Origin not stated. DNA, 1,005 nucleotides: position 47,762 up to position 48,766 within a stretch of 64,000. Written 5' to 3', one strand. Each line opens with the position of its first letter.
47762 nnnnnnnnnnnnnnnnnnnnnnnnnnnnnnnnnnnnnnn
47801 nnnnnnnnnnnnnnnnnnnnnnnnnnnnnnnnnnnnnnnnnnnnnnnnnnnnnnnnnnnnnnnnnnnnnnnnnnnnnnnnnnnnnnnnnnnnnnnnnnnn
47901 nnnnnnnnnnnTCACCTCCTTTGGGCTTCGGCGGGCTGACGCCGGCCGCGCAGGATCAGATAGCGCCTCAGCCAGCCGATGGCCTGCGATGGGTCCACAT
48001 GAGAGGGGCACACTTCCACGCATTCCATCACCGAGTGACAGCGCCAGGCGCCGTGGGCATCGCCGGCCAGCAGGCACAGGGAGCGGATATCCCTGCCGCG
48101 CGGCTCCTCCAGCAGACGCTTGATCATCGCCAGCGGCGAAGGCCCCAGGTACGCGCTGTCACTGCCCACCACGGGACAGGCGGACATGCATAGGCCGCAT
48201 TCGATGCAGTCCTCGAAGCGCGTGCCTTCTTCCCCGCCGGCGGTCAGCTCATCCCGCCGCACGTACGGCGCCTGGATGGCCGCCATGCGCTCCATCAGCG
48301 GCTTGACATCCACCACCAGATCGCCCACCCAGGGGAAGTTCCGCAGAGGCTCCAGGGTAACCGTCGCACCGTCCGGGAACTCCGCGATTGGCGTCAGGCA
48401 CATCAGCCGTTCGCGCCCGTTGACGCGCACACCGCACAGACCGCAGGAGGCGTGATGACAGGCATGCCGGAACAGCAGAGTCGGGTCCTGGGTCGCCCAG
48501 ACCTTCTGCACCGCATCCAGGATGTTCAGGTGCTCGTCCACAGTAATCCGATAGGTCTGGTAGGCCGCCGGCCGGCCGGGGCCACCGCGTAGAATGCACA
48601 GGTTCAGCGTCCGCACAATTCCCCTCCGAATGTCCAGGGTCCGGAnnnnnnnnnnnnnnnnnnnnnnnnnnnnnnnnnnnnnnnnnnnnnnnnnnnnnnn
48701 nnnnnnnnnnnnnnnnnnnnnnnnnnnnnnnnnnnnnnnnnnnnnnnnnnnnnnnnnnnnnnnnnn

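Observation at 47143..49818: Chimeric respiratory complex: GlpA-type flavoprotein plus SdhB/SdhC/SdhD with no SdhA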

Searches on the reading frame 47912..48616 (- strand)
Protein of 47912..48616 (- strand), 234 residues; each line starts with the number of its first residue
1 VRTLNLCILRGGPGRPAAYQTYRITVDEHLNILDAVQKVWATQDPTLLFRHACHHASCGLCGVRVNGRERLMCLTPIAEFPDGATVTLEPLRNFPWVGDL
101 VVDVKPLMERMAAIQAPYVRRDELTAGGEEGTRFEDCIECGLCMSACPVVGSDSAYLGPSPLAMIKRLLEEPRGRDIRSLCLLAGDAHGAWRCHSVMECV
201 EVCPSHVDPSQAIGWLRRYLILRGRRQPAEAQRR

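Call 3: search_protein_families(library=pfam, proteins=[window:47912-48616:-], max_evalue=0.01)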
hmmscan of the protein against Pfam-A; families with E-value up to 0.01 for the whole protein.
window:47912-48616:- (234 aa): 11 families
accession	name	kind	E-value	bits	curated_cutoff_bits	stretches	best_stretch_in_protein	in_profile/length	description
PF13085.11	Fer2_3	-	2.5e-24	85.8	27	1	16-108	15-106/107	2Fe-2S iron-sulfur cluster binding domain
PF13183.11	Fer4_8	-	2.3e-11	44.5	27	1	135-207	3-68/68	4Fe-4S dicluster domain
PF13237.11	Fer4_10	-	7e-09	35.9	25.5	1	135-204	7-53/53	4Fe-4S dicluster domain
PF13534.11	Fer4_17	-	2e-06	28.7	22.2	1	128-148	37-57/61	4Fe-4S dicluster domain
PF13187.11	Fer4_9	-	5.3e-06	26.8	27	2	136-206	1-50/52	4Fe-4S dicluster domain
PF12838.12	Fer4_7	-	2.5e-05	25.1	27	1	137-206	2-51/52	4Fe-4S dicluster domain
PF13746.11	Fer4_18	-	9.3e-05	23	27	0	132-149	56-73/114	4Fe-4S dicluster domain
PF00037.32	Fer4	-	0.00013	22.1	21.1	1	135-149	6-20/24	4Fe-4S binding domain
PF12800.12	Fer4_4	-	0.00053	20.6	24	1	135-149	2-16/17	4Fe-4S binding domain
PF12797.12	Fer4_2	-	0.00076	19.7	24.5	1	135-149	8-22/22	4Fe-4S binding domain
PF14697.11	Fer4_21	-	0.0036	17.8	35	1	135-150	39-54/59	4Fe-4S dicluster domain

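Call 4: search_protein_families(library=ncbifam, proteins=[window:47912-48616:-], max_evalue=0.01)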
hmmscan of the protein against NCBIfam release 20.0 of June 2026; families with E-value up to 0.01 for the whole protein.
window:47912-48616:- (234 aa): 28 families (the best 25 are shown)
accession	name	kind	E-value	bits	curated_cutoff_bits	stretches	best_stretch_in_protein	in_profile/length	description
NF009226.0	PRK12576.1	equivalog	2.6e-51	174.9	344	1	17-219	24-236/317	succinate dehydrogenase/fumarate reductase iron-sulfur subunit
TIGR00384.1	dhsB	subfamily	3e-50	170.7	88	1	17-216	12-221/222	succinate dehydrogenase and fumarate reductase iron-sulfur protein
NF004616.0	PRK05950.1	subfamily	5.5e-46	156.6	228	1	17-222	21-235/238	succinate dehydrogenase iron-sulfur subunit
NF009051.0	PRK12385.1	equivalog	5.8e-40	137.3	333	1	5-213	8-225/244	succinate dehydrogenase/fumarate reductase iron-sulfur subunit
NF004898.0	PRK06259.1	equivalog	1.8e-35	122.6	385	1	3-225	3-221/488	fumarate reductase (CoM/CoB) subunit TfrB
NF009227.0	PRK12577.1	equivalog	3.8e-34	117.8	349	1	5-231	4-249/330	succinate dehydrogenase/fumarate reductase iron-sulfur subunit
NF010071.0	PRK13552.1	equivalog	1.6e-32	112.7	264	1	2-222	3-237/241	fumarate reductase iron-sulfur subunit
NF009052.0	PRK12386.1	equivalog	2e-29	102.4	256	1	6-207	7-217/255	succinate dehydrogenase/fumarate reductase iron-sulfur subunit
NF042952.1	MFR_FeS_SdhB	equivalog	2.9e-26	92.2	600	1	19-224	15-235/320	8-methylmenaquinol:fumarate reductase iron-sulfur subunit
NF009225.0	PRK12575.1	subfamily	2.8e-25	89.2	443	1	13-223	16-233/235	succinate dehydrogenase/fumarate reductase iron-sulfur subunit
NF006391.0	PRK08640.1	equivalog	2.9e-24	85.3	244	1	45-217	56-236/254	succinate dehydrogenase iron-sulfur subunit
NF005746.0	PRK07570.1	subfamily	3.4e-19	69.1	243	1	16-219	19-239/250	succinate dehydrogenase/fumarate reductase iron-sulfur subunit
NF041890.1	hdrC_Methbact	equivalog_domain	1.2e-07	31.5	270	1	136-226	30-107/192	ferredoxin:CoB-CoM heterodisulfide reductase subunit HdrC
NF008369.0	PRK11168.1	equivalog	2.2e-06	26.8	278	1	131-211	7-78/401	anaerobic glycerol-3-phosphate dehydrogenase subunit C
NF041779.1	hetero_SS_HdrC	equivalog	4.5e-05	23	350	1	134-221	30-104/198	ferredoxin:CoB-CoM heterodisulfide reductase subunit HdrC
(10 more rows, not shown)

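Call 32: search_solved_structures(query=window:47912-48616:-, max_evalue=0.00001, show_alignments=2)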
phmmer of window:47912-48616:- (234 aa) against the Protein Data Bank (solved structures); distinct sequences matched with E-value up to 0.00001: 25.
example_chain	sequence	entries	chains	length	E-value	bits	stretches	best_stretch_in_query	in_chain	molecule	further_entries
1kf6_B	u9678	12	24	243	1.2e-32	116.3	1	3-213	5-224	FUMARATE REDUCTASE IRON-SULFUR PROTEIN | Fumarate reductase iron-sulfur subunit | Fumarate reductase (Anaerobic), Fe-S subunit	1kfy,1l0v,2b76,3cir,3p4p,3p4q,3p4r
1nek_B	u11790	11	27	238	6e-29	104.2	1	19-223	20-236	Succinate dehydrogenase iron-sulfur protein | SUCCINATE DEHYDROGENASE IRON-SULFUR SUBUNIT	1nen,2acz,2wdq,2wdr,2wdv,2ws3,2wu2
6lum_B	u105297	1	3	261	2.3e-28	102.3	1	6-221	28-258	Succinate dehydrogenase subunit B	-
2wp9_B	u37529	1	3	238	1.4e-27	99.7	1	19-223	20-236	SUCCINATE DEHYDROGENASE IRON-SULFUR SUBUNIT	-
3vr8_B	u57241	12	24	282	3.4e-26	95.2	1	13-229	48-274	Iron-sulfur subunit of succinate dehydrogenase | Succinate dehydrogenase [ubiquinone] iron-sulfur subunit, mitochondrial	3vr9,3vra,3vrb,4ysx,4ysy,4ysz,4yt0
9kpt_B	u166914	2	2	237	7e-26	94.2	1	8-220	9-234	Succinate dehydrogenase [ubiquinone] iron-sulfur subunit, mitochondrial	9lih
9kq3_B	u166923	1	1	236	7.8e-26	94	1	8-220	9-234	Succinate dehydrogenase [ubiquinone] iron-sulfur subunit, mitochondrial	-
9kps_B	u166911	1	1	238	8.1e-26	94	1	8-220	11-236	Succinate dehydrogenase [ubiquinone] iron-sulfur subunit, mitochondrial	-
9lig_B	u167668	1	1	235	9e-26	93.8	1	8-219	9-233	Succinate dehydrogenase [ubiquinone] iron-sulfur subunit, mitochondrial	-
9qdl_B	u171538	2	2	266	1e-25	93.6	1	8-220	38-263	Succinate dehydrogenase [ubiquinone] iron-sulfur subunit, mitochondrial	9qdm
9fq7_2N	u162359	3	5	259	1.2e-25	93.4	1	32-218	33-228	Succinate dehydrogenase [ubiquinone] iron-sulfur subunit, mitochondrial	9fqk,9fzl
7d6v_B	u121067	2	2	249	1.3e-25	93.3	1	18-208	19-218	Fumarate reductase iron-sulfur subunit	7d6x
2bs2_B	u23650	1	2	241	1.6e-23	86.4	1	18-221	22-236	QUINOL-FUMARATE REDUCTASE IRON-SULFUR SUBUNIT B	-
1e7p_B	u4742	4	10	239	1.9e-23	86.2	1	18-221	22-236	Fumarate reductase iron-sulfur subunit | FUMARATE REDUCTASE IRON-SULFUR PROTEIN | QUINOL-FUMARATE REDUCTASE IRON-SULFUR SUBUNIT B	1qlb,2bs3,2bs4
1yq3_B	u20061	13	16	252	9e-23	84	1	13-221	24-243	succinate dehydrogenase Ip subunit | Succinate dehydrogenase [ubiquinone] iron-sulfur subunit, mitochondrial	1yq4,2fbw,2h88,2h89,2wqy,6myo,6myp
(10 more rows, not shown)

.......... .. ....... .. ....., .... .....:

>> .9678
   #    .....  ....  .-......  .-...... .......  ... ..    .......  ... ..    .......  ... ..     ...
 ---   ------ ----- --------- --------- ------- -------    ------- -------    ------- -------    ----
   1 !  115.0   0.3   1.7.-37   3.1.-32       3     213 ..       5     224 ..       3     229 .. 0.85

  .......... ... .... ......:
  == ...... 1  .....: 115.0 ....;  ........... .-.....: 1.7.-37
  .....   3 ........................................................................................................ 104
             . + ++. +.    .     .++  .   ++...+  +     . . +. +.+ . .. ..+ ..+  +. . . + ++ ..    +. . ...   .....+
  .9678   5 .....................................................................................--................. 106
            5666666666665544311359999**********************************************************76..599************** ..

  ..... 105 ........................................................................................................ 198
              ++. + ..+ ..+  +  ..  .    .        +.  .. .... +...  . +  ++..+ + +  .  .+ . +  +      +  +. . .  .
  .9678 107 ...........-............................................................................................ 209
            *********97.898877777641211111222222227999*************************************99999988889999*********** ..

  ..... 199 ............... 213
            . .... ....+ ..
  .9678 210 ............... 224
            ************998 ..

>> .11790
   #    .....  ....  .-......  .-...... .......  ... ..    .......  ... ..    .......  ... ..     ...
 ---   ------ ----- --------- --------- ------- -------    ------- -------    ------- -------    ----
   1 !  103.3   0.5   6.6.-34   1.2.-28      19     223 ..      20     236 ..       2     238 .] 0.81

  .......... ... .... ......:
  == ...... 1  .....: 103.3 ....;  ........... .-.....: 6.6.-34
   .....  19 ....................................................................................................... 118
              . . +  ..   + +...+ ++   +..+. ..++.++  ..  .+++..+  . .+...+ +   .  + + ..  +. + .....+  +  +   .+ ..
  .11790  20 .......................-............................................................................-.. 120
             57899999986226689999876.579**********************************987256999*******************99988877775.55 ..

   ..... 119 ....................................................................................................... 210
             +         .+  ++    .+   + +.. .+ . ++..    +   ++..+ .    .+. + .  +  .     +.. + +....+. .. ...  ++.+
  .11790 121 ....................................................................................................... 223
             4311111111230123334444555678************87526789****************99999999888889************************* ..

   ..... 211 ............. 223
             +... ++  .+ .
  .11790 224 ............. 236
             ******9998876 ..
